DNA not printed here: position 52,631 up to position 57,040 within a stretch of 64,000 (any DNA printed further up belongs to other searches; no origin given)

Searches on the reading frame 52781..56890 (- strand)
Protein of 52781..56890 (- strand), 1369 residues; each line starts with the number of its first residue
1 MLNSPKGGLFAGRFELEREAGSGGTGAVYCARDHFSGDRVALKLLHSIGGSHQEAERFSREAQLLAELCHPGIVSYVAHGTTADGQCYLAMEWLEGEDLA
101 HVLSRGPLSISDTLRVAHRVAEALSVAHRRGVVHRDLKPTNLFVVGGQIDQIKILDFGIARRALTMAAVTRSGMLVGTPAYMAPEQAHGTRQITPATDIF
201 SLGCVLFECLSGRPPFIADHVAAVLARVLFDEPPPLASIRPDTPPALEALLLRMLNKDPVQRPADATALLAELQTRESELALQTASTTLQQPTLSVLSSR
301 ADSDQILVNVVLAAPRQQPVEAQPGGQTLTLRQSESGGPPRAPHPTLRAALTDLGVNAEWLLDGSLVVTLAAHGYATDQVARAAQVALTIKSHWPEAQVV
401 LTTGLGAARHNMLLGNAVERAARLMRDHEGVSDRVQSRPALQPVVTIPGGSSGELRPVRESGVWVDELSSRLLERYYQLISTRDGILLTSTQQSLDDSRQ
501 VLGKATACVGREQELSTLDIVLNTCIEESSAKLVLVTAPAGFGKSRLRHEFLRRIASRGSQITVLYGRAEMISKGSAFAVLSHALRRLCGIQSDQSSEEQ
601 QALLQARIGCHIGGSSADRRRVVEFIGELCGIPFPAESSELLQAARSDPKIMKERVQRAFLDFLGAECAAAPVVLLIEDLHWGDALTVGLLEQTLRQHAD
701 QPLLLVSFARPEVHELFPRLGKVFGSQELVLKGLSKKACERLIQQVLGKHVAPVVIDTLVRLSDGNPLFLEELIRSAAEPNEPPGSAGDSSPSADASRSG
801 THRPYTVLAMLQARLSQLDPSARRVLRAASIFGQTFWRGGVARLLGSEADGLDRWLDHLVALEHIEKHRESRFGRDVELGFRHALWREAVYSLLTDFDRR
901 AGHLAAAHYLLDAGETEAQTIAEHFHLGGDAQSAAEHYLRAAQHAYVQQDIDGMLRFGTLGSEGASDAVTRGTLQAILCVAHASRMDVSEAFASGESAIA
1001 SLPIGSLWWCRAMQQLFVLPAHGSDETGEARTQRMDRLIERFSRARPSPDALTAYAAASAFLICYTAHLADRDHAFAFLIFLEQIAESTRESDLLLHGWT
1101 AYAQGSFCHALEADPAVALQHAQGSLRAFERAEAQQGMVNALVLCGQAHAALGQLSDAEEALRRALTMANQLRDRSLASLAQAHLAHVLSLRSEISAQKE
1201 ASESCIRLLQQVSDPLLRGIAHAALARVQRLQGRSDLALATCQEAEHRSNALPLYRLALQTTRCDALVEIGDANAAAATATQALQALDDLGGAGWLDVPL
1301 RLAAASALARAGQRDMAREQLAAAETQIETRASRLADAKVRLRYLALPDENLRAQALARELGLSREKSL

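Call 49: search_protein_families(library=pfam, proteins=[window:52781-56890:-], max_evalue=0.0001)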
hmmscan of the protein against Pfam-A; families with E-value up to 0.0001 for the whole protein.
window:52781-56890:- (1369 aa): 4 families
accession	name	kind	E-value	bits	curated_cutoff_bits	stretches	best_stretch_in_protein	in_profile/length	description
PF00069.31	Pkinase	-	8.5e-46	156.9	31.7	1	15-266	2-254/263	Protein kinase domain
PF07714.23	PK_Tyr_Ser-Thr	-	4.7e-29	101.9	23.1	1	15-264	2-250/258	Protein tyrosine and serine/threonine kinase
PF13191.12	AAA_16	-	3.9e-19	70.2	32.6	1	508-706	2-167/167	AAA ATPase domain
PF03109.22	ABC1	-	3.5e-05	23.5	22.9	0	86-162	142-216/244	ABC1 atypical kinase-like domain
